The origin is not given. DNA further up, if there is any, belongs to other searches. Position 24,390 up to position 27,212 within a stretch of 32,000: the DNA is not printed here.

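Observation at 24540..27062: Rad50 has no zinc hook; a predicted transmembrane helical hairpin sits at the coiled-coil apex instead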

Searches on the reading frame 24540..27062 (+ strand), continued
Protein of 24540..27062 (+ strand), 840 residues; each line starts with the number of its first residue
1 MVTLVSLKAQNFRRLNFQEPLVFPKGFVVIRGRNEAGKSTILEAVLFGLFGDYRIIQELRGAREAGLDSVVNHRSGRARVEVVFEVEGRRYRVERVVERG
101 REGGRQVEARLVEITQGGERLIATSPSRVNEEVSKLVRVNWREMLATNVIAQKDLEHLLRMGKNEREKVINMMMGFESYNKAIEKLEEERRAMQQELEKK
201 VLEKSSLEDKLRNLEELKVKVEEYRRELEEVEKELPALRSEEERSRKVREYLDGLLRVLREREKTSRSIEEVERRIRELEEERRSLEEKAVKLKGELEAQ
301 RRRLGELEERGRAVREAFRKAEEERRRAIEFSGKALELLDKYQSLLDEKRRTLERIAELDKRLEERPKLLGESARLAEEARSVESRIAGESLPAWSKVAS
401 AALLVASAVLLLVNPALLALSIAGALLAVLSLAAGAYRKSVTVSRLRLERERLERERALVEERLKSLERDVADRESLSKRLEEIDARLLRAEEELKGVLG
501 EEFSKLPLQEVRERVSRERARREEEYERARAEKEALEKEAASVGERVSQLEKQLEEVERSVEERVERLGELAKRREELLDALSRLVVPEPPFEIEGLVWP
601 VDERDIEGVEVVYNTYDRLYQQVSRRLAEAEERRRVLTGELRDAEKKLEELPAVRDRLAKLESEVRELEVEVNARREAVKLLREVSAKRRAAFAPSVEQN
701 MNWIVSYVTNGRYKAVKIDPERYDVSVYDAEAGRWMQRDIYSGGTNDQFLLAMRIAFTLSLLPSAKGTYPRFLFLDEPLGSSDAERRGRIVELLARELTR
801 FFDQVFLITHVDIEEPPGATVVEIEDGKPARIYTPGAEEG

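Call 58: fold_search(model_id=the predicted structure, library=pdb)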
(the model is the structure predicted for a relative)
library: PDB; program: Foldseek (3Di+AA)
matches with E <= 10: 795; with E <= 0.001: 153
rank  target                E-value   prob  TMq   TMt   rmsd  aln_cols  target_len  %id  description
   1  7zr1_D                1.4e-20  1.00  0.36  0.39  105.1       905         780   14  Chaetomium thermophilum Mre11-Rad50-Nbs1 complex bound to ATPyS (composite structure) (released 2023-01-11)
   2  7zr1_C                6.0e-20  1.00  0.36  0.38  101.6       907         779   15  Chaetomium thermophilum Mre11-Rad50-Nbs1 complex bound to ATPyS (composite structure) (released 2023-01-11)
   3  8i4x_B                1.8e-17  1.00  0.38  0.30  110.5      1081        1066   12  Cryo-EM structure of 5-subunit Smc5/6 (released 2024-06-26)
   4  9gm6_B                4.9e-17  1.00  0.26  0.20  52.0      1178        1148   15  MukBEF in a nucleotide-bound state with open neck gate (heads core) (released 2025-03-26)
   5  9gm6_A                2.5e-16  1.00  0.26  0.20  52.4      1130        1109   14  MukBEF in a nucleotide-bound state with open neck gate (heads core) (released 2025-03-26)
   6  7yqh_B                5.9e-16  1.00  0.36  0.29  108.2      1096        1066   12  Cryo-EM structure of 8-subunit Smc5/6 (released 2024-01-31)
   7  7qcd_A                1.1e-15  1.00  0.29  0.24  126.3      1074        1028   13  CryoEM structure of the Smc5/6-holocomplex (composite structure) (released 2022-09-21)
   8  7nyw_B                1.3e-15  1.00  0.29  0.28  41.2      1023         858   14  Cryo-EM structure of the MukBEF-MatP-DNA head module (released 2021-07-07)
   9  8i13_B                3.1e-15  1.00  0.31  0.26  119.1      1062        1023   12  Cryo-EM structure of 6-subunit Smc5/6 (released 2024-06-26)
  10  8i4x_A                1.3e-14  1.00  0.25  0.20  114.8      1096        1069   12  Cryo-EM structure of 5-subunit Smc5/6 (released 2024-06-26)
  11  9gm9_A                1.4e-14  1.00  0.26  0.23  48.7      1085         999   13  MukBEF in a DNA capture state (released 2025-03-26)
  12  7yqh_A                2.5e-14  1.00  0.29  0.23  122.4      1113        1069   12  Cryo-EM structure of 8-subunit Smc5/6 (released 2024-01-31)
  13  6yvu_B                3.1e-14  1.00  0.26  0.19  114.0      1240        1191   13  Condensin complex from S.cerevisiae ATP-free apo non-engaged state (released 2020-07-15)
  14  8i13_A                6.9e-14  1.00  0.28  0.24  123.3      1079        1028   12  Cryo-EM structure of 6-subunit Smc5/6 (released 2024-06-26)
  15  7qcd_B                8.7e-13  1.00  0.25  0.21  126.3      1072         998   13  CryoEM structure of the Smc5/6-holocomplex (composite structure) (released 2022-09-21)
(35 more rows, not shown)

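Call 62: find_homologous_proteins(query=P0069, max_evalue=1e-8)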
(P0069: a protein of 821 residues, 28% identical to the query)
Query P0069 (821 aa): 175 proteins with E <= 1e-8 among 8000 candidates; the best 120 are listed.
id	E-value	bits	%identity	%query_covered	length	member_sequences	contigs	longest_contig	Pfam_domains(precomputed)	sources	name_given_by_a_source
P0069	0.0e+0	1749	100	100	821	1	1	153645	PF13514.13,PF13175.13,PF13476.13,PF02463.26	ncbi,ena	-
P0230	0.0e+0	1045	59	100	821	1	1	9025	PF13514.13,PF13175.13,PF13476.13,PF02463.26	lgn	-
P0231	4.8e-89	318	30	100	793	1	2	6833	PF13514.13,PF13476.13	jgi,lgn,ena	-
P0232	1.5e-63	234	33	29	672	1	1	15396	PF13514.13,PF13175.13,PF13476.13,PF02463.26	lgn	-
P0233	5.1e-60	222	27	51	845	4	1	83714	PF13514.13,PF13476.13,PF02463.26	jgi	-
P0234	6.2e-56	208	35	25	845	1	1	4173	PF13514.13,PF13476.13,PF02463.26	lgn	-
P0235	2.1e-54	203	30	31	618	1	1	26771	PF13514.13,PF13175.13,PF13476.13,PF02463.26,PF13166.13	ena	-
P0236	4.2e-52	196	37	22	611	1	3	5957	PF13514.13,PF13175.13,PF13476.13,PF02463.26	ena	-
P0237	2.1e-51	193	33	36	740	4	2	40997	PF13514.13,PF13175.13,PF13476.13,PF02463.26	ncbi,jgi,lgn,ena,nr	ncbi:MAG TPA: AAA family ATPase [Clostridiales bacterium]|nr:AAA family ATPase [Clostridiales bacter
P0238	1.2e-50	191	33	27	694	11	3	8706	PF13514.13,PF13476.13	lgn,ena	-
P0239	3.5e-48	183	37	23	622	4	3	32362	PF13514.13,PF13175.13,PF13476.13,PF02463.26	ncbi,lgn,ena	-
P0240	8.0e-48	182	38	23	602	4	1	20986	PF13514.13,PF13175.13,PF13476.13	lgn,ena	-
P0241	2.7e-47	180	41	15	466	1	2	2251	PF13514.13,PF13175.13,PF13476.13,PF13555.13,PF02463.26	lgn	-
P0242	8.8e-47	178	33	23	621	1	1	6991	PF13514.13,PF13175.13,PF13476.13,PF02463.26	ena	-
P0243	1.0e-46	178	33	23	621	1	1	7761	PF13514.13,PF13175.13,PF13476.13,PF02463.26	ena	-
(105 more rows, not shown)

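Call 78: search_protein_representatives(alignment_id=A1)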
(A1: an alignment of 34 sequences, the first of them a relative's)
Query: 34 sequences, 837 profile positions. Proteins with E-value up to 0.001 (for the whole library): 84120; up to 1e-10: 30335; up to 1e-30: 2696. The best 150 are listed.
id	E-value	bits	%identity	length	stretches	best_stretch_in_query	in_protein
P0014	0.0e+00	1116.4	-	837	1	1-836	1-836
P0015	0.0e+00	1099.6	-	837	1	1-836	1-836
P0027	0.0e+00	1076.1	-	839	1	1-834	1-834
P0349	1.6e-291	986.0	-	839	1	1-835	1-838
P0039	3.9e-287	971.4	-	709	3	544-836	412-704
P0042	2.3e-284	962.3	-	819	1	1-834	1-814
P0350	5.6e-243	825.4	-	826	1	1-832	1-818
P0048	6.1e-243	825.2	-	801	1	1-826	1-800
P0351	1.2e-231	787.8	-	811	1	3-833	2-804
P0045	5.5e-213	726.2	-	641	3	1-273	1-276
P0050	4.4e-207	706.6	-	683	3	526-833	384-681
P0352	2.3e-202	691.1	-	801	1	1-826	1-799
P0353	7.2e-202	689.4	-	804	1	1-828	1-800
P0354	2.4e-199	681.0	-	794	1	1-827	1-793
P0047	2.5e-189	647.9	-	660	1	1-664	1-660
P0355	6.3e-175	600.3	-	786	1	3-832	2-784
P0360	2.3e-165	568.7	-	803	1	3-830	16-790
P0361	2.4e-165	568.6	-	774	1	1-828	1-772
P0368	3.1e-150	518.6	-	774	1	1-827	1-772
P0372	8.4e-143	494.0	-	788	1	1-825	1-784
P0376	3.1e-129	449.1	-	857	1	3-825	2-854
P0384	5.1e-113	395.5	-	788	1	2-829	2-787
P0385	6.9e-113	395.0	-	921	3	470-826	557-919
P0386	4.8e-112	392.2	-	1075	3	19-362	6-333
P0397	2.3e-102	360.2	-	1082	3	448-808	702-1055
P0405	4.8e-95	336.0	-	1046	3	436-828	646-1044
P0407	4.6e-93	329.5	-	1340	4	538-826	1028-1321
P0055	5.3e-83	296.2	-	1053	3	478-827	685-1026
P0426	8.5e-83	295.5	-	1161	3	475-825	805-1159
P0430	2.7e-82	293.8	-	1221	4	460-826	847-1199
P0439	8.6e-80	285.5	-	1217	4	552-832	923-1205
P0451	1.6e-77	278.0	-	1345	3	449-826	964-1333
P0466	2.1e-75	271.0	-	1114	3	298-827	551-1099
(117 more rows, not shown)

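Call 80: find_encoding_contigs(protein=P0196, flank=6000, max_places=2)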
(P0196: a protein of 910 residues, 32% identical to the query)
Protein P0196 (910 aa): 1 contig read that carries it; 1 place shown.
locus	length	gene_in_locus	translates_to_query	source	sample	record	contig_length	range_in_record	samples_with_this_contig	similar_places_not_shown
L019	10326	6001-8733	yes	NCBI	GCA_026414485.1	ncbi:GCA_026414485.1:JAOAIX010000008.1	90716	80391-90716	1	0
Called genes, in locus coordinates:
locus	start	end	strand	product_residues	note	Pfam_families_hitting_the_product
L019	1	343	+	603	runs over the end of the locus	PF09843:DUF2070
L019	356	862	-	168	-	PF17146:PIN_6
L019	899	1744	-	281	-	PF01513:NAD_kinase, PF20143:NAD_kinase_C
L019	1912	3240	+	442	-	PF09376:NurA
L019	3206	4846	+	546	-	PF01935:DUF87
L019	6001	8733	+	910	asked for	PF02463:SMC_N, PF13175:AAA_15 (faint), PF13304:AAA_21 (weak), PF13476:AAA_23, PF13558:SbcC_Walker_B (weak)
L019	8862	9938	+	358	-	PF01555:N6_N4_Mtase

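Call 81: find_encoding_contigs(protein=P0132, flank=6000, max_places=2)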
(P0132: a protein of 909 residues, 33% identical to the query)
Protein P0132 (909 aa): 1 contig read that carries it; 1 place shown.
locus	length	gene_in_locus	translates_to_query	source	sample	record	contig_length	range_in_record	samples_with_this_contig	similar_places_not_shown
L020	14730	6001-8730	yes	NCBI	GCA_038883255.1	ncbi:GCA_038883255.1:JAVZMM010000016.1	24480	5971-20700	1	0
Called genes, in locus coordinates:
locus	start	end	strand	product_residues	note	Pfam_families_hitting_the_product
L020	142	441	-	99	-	PF02579:Nitro_FeMo-Co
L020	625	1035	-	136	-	-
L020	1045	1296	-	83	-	PF17253:DUF5320 (weak)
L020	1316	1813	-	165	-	PF17253:DUF5320 (faint)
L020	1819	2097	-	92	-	-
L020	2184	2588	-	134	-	PF02001:DUF134, PF04545:Sigma70_r4 (weak), PF08281:Sigma70_r4_2 (weak)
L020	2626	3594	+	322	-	PF04055:Radical_SAM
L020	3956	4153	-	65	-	-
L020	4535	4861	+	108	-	-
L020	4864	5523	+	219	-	PF00149:Metallophos, PF12850:Metallophos_2 (faint)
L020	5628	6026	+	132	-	-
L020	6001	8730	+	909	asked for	PF02463:SMC_N, PF13166:AAA_13 (faint), PF13304:AAA_21 (weak), PF13476:AAA_23, PF13514:AAA_27 (weak), PF02463:SMC_N (weak), PF04423:Rad50_zn_hook, PF13558:SbcC_Walker_B (weak), +2 more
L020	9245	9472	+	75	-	-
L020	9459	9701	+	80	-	PF07927:HicA_toxin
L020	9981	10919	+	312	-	PF05569:Peptidase_M56 (weak), PF01435:Peptidase_M48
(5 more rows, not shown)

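Call 85: search_dna_similar(query=P0001, collection=plasmids, mode=protein, max_evalue=1e-8, max_rows=15)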
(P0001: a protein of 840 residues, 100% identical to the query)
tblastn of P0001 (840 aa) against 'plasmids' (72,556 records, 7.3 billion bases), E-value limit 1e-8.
Records with a match: 2; places in all: 2; records where one place covers at least 80% of the query: 0.
Best place of each record, by identity: <60% 2.
By first word of the organism name: Miltoncostaea 1; Priestia 1.
By predicted mobility (MOB-suite, as given by PLSDB): non-mobilizable 2.
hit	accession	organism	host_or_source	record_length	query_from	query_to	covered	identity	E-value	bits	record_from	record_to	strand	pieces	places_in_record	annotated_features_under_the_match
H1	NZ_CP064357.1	Miltoncostaea oceani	pure culture,marine sediment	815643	691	827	16%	32.9%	4e-10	72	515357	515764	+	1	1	SMC family ATPase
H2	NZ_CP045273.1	Priestia megaterium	pure culture,Paper surface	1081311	689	810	15%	35.5%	7e-10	71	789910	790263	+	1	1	none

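Call 87: list_cluster_members(proteins=[P0349, P0351, P0355, P0361, P0368, P0376, P0385, P0386, P0407, P0430])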
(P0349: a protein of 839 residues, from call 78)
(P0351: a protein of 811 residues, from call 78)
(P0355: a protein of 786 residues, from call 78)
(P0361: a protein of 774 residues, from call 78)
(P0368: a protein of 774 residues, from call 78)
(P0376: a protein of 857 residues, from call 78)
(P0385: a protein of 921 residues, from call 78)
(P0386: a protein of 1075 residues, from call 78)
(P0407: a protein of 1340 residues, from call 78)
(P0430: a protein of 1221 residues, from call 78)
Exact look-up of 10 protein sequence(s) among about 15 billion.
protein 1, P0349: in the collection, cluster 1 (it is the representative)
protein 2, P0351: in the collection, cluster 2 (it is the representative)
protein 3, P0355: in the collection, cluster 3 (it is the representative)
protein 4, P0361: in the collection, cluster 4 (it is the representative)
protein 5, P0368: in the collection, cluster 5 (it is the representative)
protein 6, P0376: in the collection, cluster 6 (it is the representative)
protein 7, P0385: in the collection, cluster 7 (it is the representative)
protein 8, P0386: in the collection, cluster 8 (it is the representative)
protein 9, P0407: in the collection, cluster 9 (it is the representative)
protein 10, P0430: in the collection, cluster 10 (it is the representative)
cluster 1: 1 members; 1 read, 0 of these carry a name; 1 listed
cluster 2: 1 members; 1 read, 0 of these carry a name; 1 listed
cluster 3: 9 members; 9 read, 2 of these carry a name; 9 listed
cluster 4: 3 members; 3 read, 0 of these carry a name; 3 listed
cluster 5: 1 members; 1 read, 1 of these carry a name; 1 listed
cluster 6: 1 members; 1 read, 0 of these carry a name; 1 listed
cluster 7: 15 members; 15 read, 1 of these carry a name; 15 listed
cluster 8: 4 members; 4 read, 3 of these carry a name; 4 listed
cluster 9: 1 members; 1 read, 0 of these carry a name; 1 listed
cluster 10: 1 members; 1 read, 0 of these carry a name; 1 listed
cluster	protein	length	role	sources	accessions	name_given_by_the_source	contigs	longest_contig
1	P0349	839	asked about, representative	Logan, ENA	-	-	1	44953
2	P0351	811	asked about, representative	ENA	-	-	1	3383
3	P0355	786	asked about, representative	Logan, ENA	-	-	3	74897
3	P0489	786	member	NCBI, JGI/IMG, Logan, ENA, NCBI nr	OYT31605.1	MAG: hypothetical protein B6U94_02620 [Thermofilum sp. ex4484_79]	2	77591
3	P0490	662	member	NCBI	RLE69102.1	MAG: hypothetical protein DRJ43_04480, partial [Thermoprotei archaeon]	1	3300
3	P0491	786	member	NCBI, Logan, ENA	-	-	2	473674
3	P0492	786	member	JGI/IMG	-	-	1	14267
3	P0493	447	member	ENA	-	-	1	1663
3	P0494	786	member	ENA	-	-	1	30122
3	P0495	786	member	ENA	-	-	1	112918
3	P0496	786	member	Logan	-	-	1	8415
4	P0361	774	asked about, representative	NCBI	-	-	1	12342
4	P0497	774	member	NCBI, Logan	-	-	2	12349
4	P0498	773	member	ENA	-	-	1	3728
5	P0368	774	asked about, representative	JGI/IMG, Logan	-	exonuclease SbcC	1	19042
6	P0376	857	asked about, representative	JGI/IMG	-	-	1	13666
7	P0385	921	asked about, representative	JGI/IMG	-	-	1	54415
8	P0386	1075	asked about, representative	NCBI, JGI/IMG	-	-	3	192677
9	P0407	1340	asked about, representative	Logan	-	-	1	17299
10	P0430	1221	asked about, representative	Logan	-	-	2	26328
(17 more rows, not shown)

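Call 88: find_encoding_contigs(protein=P0386, flank=7000, max_places=1)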
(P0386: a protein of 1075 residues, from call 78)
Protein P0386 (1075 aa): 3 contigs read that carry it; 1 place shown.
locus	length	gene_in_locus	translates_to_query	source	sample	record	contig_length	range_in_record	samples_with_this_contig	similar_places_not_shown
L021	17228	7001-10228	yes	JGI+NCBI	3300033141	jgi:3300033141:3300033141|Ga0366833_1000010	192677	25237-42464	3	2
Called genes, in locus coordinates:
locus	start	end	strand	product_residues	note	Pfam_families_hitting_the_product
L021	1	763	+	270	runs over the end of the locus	PF04055:Radical_SAM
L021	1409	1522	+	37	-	-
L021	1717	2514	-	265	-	PF22662:Csa3_N (faint)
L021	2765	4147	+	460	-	-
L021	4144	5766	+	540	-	PF01935:DUF87, PF12846:AAA_10 (weak)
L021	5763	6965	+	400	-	PF00149:Metallophos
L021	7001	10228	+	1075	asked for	PF02463:SMC_N (weak), PF13476:AAA_23, PF13558:SbcC_Walker_B (weak)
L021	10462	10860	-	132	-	-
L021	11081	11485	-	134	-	-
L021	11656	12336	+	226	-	-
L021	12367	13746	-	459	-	-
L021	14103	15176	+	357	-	PF09376:NurA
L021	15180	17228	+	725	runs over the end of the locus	PF01935:DUF87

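Call 89: find_encoding_contigs(protein=P0385, flank=7000, max_places=1)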
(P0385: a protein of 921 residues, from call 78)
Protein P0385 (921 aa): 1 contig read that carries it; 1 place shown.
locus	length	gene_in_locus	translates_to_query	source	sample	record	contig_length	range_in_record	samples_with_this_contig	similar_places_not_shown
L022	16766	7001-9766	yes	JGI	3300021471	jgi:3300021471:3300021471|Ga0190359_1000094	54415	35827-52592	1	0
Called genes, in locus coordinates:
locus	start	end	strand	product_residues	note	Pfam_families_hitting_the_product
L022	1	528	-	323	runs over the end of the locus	PF01032:FecCD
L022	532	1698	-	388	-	PF01497:Peripla_BP_2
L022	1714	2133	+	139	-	PF04545:Sigma70_r4 (weak), PF14601:TFX_C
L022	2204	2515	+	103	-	-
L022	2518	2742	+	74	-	-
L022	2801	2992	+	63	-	-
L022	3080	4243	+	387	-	PF09376:NurA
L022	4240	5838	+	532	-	PF09378:HAS-barrel (faint), PF02534:T4SS-DNA_transf (weak), PF01935:DUF87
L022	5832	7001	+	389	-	PF00149:Metallophos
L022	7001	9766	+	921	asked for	PF02463:SMC_N, PF13476:AAA_23, PF13514:AAA_27 (weak), PF13555:AAA_29 (faint)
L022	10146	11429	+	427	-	PF00083:Sugar_tr, PF12832:MFS_1_like, PF13347:MFS_2 (weak), PF03825:Nuc_H_symport, PF07690:MFS_1, PF06779:MFS_4, PF12832:MFS_1_like, PF07690:MFS_1, +2 more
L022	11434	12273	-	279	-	PF02163:Peptidase_M50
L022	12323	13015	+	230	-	-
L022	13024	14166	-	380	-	PF01751:Toprim (faint), PF13662:Toprim_4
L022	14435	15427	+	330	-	PF00044:Gp_dh_N, PF02800:Gp_dh_C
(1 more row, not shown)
